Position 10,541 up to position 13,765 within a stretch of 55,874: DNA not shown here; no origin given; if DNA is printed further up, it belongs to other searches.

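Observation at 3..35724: Island of three consecutive giant genes plus a cohesin lipoprotein fills ~35 kb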

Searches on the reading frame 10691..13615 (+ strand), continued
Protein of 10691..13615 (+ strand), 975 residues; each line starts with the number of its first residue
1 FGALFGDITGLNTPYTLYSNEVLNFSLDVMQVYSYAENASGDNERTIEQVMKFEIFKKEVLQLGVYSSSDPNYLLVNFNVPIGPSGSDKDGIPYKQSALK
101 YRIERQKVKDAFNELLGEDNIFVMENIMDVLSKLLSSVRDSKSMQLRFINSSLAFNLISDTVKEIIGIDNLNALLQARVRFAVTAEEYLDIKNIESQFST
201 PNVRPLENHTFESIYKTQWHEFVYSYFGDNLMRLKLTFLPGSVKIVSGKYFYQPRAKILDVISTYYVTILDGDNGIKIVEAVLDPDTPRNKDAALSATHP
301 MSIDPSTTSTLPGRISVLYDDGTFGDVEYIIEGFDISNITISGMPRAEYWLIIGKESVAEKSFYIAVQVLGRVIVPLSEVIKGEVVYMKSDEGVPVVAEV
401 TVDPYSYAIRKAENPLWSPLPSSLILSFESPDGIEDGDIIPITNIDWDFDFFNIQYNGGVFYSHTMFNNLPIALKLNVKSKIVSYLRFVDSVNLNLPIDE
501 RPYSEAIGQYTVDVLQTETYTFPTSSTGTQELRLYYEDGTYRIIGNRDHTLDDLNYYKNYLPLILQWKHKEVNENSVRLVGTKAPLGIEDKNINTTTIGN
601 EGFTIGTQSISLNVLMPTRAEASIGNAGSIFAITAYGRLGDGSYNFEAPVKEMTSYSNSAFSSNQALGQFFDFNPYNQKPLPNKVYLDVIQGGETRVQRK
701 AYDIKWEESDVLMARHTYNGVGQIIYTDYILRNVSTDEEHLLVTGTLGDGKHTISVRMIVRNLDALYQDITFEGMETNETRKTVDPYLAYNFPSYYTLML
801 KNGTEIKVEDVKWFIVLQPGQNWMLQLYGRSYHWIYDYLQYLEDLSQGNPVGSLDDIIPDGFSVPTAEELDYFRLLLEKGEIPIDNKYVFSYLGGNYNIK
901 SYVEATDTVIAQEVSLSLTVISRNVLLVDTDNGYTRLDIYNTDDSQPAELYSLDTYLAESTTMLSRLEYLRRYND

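Call 92: find_encoding_contigs(protein=P0041, flank=10000, max_places=2)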
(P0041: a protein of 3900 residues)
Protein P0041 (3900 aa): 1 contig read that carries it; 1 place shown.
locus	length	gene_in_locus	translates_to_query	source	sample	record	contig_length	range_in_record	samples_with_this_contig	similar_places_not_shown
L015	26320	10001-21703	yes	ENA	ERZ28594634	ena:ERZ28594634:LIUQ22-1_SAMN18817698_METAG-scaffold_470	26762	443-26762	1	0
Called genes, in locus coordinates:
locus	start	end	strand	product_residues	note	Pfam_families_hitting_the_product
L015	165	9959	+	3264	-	-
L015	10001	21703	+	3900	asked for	PF13229:Beta_helix (weak)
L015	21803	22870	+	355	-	PF01594:AI-2E_transport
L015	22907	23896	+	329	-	-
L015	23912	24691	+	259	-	PF00702:Hydrolase, PF13344:Hydrolase_6, PF13242:Hydrolase_like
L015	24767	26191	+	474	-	-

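Call 93: search_protein_families(library=pfam, proteins=[L011:26702-28801:+, L012:26684-28783:+, L015:19601-21700:+], max_evalue=5)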
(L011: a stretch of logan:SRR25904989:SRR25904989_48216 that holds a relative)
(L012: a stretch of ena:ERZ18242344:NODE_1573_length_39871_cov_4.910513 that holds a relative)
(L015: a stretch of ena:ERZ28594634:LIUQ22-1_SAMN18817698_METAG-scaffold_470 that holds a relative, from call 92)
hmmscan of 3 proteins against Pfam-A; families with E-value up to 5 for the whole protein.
L011:26702-28801:+ (700 aa): 6 families
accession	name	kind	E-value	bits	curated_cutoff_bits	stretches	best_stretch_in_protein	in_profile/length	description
PF21584.2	2L_N_poxvirus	-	0.013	15.7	27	1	118-208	4-85/173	Poxvirus, 2L, N-terminal domain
PF17386.8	LBP_C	-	0.015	15.6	26.6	1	436-469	16-49/53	Lacto-N-biose phosphorylase C-terminal domain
PF18887.5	MBG_3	-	0.028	14.9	25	0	202-230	38-63/72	MBG domain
PF03887.19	YfbU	-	0.071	13.6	25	1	334-402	35-110/166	YfbU domain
PF14879.11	DUF4489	-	0.16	12.5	27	1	313-377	62-120/151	Domain of unknown function (DUF4489)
PF18676.6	MBG_2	-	1.6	9.9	25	0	349-389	20-57/72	MBG domain (YGX type)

L012:26684-28783:+ (700 aa): 1 family
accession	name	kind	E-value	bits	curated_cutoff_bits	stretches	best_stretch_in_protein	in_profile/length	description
PF18887.5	MBG_3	-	1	9.9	25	0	204-227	38-58/72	MBG domain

L015:19601-21700:+ (700 aa): 1 family
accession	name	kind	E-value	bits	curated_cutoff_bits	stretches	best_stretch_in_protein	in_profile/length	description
PF13229.12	Beta_helix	-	1.8e-07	31.4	25.9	1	557-690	32-157/158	Right handed beta helix region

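Call 103: search_protein_families(library=ncbifam, proteins=[L013:7421-9700:+], max_evalue=0.01)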
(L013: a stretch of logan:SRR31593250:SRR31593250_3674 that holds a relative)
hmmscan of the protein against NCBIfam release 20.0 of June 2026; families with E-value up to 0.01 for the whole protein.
L013:7421-9700:+ (760 aa): 0 families

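Call 104: find_related_loci(query=A1, collection=metagenome_contigs, flank=10000)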
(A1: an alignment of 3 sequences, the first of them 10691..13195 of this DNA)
Query A1 (835 aa) in metagenome_contigs; peptide patterns used: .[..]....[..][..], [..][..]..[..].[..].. (x = any residue, [..] = any of these).
168 stretches matched a pattern; 1 encode a relative of the query (tblastn E <= 1e-3); 1 distinct loci.
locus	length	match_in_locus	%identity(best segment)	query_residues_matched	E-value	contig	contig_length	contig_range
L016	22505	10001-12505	63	1-835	0e+0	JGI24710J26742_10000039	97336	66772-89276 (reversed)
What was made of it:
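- Tried and rejected: The metagenome_contigs scan returned only one locus (call 104).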

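Call 106: search_protein_families(library=pfam, proteins=[L011:35374-35823:+], max_evalue=5)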
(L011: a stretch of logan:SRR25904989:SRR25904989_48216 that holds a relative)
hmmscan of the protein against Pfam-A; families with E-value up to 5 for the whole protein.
L011:35374-35823:+ (150 aa): 4 families
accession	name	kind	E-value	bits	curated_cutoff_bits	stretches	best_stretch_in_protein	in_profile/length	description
PF00404.24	Dockerin_1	-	7.7e-08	32.9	22.9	1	93-145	1-56/57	Dockerin type I domain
PF09912.14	DUF2141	-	0.036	14.4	24.4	1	86-107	54-75/112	Uncharacterized protein conserved in bacteria (DUF2141)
PF13499.12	EF-hand_7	-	0.051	14.4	30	1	90-148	7-52/67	EF-hand domain pair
PF00036.39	EF-hand_1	-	0.18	11.9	25.4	1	89-106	4-21/29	EF hand domain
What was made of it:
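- On Cohesin-dockerin pair: The L011 orthologue scores 32.9 bits (call 106).
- The dockerin is above its cut-off in the orthologue (call 106).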
